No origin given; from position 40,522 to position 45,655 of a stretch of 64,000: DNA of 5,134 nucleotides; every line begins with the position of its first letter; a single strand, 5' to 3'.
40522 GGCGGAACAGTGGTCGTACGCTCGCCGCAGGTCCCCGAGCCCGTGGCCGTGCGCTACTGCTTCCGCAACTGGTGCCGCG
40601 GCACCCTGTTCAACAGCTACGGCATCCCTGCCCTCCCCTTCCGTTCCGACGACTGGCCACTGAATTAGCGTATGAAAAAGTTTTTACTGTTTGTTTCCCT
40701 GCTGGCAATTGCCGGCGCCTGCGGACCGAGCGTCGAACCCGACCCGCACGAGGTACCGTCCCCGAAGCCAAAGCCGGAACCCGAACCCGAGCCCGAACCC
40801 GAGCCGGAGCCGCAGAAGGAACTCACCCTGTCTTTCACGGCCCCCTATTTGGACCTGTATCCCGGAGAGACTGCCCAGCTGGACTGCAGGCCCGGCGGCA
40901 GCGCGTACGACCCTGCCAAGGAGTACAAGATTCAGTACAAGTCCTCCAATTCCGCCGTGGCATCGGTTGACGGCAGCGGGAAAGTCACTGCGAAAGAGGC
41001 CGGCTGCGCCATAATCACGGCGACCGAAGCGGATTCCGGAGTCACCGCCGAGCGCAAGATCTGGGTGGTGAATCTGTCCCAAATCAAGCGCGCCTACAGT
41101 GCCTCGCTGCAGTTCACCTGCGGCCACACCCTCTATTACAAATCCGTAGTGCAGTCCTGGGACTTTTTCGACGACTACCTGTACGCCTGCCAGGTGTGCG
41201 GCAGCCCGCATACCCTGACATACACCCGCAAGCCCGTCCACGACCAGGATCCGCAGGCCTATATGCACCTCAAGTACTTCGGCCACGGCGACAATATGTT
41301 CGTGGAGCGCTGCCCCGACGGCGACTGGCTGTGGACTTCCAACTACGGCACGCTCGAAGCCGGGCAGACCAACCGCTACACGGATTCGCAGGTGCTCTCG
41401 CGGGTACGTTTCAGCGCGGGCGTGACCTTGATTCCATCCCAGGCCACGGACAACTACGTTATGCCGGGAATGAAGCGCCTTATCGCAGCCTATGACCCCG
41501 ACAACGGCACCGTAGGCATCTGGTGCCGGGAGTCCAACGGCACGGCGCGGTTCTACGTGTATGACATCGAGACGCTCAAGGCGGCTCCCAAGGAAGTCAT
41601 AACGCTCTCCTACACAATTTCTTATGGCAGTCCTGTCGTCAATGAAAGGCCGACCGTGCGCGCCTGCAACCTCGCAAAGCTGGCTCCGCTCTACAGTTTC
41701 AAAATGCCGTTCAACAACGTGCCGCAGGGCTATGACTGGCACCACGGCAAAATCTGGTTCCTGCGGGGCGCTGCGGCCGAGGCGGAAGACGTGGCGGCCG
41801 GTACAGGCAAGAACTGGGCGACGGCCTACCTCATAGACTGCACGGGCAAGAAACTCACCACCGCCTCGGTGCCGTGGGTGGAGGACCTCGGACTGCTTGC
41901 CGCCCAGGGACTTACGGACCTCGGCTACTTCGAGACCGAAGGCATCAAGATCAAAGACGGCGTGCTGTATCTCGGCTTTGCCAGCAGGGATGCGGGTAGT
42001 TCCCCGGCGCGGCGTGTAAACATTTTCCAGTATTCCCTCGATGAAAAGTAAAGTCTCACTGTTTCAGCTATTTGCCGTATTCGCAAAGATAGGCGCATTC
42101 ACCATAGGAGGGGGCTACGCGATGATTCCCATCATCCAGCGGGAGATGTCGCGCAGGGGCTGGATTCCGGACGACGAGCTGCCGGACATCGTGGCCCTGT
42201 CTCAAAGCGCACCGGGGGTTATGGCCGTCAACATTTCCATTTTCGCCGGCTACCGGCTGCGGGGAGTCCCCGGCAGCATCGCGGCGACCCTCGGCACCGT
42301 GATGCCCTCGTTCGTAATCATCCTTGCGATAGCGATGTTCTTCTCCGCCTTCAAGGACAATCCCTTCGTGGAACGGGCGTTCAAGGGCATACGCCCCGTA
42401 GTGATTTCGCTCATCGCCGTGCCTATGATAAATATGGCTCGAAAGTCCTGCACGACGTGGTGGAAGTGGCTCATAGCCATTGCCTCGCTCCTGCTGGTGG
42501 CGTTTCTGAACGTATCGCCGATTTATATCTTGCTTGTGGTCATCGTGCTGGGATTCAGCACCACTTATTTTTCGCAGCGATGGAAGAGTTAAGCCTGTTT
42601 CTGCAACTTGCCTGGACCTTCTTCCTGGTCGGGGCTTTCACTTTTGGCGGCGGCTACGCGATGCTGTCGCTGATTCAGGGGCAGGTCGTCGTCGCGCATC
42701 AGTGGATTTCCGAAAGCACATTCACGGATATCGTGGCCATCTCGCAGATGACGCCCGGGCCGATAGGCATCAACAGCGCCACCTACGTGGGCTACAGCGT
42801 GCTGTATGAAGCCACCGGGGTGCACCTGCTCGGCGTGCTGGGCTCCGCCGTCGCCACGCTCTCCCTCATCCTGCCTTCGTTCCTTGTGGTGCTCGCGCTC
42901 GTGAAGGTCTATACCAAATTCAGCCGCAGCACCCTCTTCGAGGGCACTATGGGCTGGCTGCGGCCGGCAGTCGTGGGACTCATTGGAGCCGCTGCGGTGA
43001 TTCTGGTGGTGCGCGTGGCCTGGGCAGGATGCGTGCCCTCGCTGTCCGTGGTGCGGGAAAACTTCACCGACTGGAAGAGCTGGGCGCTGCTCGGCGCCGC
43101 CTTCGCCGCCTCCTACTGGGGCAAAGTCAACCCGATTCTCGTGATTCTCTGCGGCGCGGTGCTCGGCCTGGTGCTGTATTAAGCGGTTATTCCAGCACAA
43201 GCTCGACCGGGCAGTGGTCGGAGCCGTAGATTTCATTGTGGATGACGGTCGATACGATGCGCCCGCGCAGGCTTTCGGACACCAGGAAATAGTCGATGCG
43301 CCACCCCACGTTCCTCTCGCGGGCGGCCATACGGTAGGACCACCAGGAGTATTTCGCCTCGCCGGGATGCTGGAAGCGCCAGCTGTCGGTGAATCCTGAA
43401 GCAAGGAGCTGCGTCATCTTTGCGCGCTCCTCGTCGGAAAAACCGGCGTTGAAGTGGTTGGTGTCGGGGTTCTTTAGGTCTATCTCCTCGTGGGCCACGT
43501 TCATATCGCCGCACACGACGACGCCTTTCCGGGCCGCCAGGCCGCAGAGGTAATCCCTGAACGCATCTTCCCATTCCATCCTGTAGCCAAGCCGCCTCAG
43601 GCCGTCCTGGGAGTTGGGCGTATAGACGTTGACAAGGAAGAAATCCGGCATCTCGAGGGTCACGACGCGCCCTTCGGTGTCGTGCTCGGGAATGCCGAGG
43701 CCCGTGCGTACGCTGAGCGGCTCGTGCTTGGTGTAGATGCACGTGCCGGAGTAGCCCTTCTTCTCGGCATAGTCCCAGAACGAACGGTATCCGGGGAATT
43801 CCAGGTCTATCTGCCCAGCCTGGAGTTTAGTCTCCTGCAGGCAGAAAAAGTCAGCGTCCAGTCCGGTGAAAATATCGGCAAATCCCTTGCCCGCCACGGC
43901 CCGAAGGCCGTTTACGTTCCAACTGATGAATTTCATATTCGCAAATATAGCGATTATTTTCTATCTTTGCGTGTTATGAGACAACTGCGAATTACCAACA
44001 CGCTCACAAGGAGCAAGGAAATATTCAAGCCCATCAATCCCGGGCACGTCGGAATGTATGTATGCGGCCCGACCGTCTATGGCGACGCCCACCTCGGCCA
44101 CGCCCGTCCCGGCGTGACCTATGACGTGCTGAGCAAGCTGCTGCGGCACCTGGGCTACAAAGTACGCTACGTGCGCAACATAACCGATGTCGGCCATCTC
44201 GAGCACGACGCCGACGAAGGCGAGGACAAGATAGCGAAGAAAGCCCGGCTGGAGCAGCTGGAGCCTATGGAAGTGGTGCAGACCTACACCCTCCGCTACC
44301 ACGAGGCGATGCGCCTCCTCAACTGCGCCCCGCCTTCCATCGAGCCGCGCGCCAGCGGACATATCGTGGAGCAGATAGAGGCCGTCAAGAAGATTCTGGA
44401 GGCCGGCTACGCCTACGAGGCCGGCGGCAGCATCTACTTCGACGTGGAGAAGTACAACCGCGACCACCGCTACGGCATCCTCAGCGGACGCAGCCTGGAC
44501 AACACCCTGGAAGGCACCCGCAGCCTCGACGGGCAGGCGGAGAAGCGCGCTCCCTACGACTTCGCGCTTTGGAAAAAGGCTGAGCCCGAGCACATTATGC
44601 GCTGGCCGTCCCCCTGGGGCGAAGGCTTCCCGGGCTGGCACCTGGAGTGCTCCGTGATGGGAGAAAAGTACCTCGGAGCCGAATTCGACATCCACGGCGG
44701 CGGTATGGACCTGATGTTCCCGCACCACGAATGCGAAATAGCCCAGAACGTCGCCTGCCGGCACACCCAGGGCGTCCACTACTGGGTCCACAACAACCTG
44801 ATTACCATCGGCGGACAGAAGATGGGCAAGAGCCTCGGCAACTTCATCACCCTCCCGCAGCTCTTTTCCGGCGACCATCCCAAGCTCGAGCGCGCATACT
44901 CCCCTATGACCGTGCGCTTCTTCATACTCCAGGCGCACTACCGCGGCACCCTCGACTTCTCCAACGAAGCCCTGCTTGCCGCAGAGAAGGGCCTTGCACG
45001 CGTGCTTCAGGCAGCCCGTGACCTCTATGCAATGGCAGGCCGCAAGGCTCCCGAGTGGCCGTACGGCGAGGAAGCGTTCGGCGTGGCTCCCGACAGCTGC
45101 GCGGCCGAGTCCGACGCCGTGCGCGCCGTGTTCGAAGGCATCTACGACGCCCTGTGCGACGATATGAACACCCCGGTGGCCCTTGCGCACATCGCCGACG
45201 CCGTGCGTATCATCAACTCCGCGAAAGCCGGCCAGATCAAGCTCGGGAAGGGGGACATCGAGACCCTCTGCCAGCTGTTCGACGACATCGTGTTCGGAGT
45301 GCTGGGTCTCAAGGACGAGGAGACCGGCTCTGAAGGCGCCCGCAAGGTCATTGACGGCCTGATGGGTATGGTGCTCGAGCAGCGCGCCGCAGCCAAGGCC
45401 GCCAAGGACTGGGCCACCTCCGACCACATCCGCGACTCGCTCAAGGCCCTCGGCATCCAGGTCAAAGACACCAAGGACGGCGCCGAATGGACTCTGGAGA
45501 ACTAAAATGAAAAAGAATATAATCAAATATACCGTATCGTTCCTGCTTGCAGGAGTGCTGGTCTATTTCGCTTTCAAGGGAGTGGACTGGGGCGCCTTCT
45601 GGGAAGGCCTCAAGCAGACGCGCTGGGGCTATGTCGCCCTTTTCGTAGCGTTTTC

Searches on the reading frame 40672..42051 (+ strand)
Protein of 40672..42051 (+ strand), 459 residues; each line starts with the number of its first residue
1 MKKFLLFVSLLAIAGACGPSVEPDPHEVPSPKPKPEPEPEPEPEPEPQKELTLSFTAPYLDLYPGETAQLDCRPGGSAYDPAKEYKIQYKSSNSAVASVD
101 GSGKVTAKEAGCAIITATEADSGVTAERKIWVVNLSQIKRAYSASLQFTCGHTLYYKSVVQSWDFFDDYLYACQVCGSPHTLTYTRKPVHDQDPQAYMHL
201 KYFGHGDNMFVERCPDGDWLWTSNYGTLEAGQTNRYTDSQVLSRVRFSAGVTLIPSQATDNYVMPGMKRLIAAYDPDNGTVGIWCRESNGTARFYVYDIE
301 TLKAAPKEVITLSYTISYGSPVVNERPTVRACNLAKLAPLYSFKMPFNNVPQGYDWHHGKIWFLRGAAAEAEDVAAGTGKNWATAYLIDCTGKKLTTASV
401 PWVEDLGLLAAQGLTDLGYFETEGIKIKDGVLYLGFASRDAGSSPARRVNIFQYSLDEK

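Call 41: search_protein_families(library=pfam, proteins=[window:40672-42051:+], max_evalue=0.001)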
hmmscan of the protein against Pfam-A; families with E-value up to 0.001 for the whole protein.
window:40672-42051:+ (459 aa): 1 family
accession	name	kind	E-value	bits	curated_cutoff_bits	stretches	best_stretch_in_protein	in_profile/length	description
PF02368.24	Big_2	-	8.1e-08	32.6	22.8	1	80-121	29-70/79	Bacterial Ig-like domain (group 2)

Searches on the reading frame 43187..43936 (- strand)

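Call 41: search_protein_families(library=pfam, proteins=[window:43187-43936:-], max_evalue=0.001)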
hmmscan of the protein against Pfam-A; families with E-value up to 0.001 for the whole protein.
window:43187-43936:- (249 aa): 2 families
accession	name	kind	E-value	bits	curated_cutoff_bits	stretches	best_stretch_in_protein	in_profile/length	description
PF03372.29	Exo_endo_phos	-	2.8e-32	112.6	24.5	1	4-241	1-225/225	Endonuclease/Exonuclease/phosphatase family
PF14529.12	Exo_endo_phos_2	-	3.2e-05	24.2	27.4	1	100-244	2-116/117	Endonuclease-reverse transcriptase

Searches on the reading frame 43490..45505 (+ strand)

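Call 41: search_protein_families(library=pfam, proteins=[window:43490-45505:+], max_evalue=0.001)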
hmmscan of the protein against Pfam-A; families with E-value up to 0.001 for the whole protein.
window:43490-45505:+ (671 aa): 4 families
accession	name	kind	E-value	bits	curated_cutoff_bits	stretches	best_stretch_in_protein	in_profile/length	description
PF01406.26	tRNA-synt_1e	-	5.5e-102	341.6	27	1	179-499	2-300/301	tRNA synthetases class I (C) catalytic domain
PF09190.17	DALR_2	-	9.5e-08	32.9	22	1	552-605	3-53/57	DALR domain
PF23493.1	CysS_C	-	2.1e-06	28.2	23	1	628-667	11-50/51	Cysteinyl-tRNA ligase anticodon binding domain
PF09334.17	tRNA-synt_1g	-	0.0001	21.6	20.1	0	196-280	10-84/391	tRNA synthetases class I (M)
